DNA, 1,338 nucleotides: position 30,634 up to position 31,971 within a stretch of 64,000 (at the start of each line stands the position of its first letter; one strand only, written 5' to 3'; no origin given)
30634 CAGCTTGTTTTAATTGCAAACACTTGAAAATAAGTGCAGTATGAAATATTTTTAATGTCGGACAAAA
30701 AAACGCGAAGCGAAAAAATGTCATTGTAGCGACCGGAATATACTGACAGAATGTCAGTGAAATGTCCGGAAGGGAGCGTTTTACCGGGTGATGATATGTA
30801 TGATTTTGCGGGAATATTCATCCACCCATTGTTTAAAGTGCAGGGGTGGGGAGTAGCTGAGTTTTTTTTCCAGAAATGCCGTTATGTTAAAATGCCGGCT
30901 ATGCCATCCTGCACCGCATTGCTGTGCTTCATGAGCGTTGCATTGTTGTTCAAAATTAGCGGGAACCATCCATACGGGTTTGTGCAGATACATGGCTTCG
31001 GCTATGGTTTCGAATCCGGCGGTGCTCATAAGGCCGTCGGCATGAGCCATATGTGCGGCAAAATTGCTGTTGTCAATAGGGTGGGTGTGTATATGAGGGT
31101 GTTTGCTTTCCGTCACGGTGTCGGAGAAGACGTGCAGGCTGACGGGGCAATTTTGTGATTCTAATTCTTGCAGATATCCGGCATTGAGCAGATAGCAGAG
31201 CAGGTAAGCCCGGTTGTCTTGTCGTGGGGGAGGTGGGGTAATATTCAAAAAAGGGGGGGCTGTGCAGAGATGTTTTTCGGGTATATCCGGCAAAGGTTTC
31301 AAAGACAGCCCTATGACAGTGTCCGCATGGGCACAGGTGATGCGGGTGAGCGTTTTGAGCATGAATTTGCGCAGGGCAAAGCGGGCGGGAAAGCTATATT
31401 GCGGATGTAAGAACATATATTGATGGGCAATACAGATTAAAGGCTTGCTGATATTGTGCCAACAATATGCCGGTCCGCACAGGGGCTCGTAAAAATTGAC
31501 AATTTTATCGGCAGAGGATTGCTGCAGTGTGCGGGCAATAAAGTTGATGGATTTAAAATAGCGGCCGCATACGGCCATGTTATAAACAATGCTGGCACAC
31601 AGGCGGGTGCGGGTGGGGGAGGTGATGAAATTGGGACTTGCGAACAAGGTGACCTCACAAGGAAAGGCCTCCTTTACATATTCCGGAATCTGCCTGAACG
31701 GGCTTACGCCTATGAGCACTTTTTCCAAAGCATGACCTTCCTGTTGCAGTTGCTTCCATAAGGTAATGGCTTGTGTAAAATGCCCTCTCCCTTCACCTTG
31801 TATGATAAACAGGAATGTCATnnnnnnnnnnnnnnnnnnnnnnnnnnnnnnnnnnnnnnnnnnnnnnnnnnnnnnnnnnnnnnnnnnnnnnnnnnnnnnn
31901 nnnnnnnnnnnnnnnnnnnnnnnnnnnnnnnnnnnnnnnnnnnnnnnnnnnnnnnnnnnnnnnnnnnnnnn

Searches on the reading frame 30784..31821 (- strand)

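Call 66: search_protein_families(library=pfam, proteins=[window:30784-31821:-], max_evalue=0.001)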
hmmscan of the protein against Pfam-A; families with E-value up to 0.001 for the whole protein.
window:30784-31821:- (346 aa): 2 families
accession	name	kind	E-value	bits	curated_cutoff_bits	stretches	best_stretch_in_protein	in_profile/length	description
PF13528.12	Glyco_trans_1_3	-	4e-19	69.4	25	1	2-313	2-311/322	Glycosyl transferase family 1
PF04101.22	Glyco_tran_28_C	-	3.2e-05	24.5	22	1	252-312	63-127/166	Glycosyltransferase family 28 C-terminal domain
